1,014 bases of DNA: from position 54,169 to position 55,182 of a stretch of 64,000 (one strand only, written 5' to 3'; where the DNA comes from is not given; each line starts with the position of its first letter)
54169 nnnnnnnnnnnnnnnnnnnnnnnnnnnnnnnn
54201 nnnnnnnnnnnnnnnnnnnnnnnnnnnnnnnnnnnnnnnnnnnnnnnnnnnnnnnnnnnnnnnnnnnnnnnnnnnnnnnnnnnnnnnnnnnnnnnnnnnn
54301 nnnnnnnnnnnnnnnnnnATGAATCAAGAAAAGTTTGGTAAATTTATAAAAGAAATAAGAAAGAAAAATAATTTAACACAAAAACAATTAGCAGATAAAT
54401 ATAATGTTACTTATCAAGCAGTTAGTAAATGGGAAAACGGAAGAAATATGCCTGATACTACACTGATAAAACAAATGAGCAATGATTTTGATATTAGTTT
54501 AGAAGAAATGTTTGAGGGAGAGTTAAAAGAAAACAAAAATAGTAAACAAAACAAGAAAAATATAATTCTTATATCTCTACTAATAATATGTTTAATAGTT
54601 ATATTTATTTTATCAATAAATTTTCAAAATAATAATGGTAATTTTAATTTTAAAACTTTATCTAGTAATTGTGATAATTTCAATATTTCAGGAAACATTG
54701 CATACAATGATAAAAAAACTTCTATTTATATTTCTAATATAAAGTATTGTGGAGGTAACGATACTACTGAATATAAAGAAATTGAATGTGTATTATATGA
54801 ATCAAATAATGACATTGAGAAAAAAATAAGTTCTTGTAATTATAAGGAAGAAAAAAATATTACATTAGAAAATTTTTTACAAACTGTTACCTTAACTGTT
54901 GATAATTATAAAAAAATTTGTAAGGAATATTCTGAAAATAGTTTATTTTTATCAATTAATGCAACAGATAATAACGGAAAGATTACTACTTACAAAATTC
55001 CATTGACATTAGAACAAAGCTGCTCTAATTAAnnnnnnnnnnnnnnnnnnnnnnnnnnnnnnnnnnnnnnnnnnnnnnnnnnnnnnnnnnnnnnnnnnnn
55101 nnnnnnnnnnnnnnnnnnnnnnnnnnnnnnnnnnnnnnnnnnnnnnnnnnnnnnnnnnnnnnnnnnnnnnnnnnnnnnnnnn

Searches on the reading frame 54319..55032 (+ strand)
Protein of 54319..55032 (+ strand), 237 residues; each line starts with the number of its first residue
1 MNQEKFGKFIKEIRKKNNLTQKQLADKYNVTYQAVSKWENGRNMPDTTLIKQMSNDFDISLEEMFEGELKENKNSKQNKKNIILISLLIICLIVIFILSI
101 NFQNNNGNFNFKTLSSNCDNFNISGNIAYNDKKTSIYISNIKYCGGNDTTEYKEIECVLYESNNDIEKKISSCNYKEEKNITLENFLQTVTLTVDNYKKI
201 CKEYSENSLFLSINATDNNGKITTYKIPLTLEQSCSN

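Call 50: search_protein_families(library=pfam, proteins=[window:54319-55032:+], max_evalue=0.001)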
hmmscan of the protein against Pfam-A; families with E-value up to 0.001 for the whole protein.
window:54319-55032:+ (237 aa): 5 families
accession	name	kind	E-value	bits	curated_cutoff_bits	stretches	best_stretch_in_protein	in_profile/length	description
PF01381.28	HTH_3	-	1.8e-16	60.3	23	1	10-63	1-54/55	Helix-turn-helix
PF12844.13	HTH_19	-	2.4e-09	37.4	30.2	1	7-68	1-62/64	Helix-turn-helix domain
PF13560.12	HTH_31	-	1.8e-05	25.4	27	1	6-52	2-49/64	Helix-turn-helix domain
PF15731.11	MqsA_antitoxin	-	2.6e-05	24.8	30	1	7-52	71-116/131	Antitoxin component of bacterial toxin-antitoxin system, MqsA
PF13443.12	HTH_26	-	0.00029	21.5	22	0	10-50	2-44/63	Cro/C1-type HTH DNA-binding domain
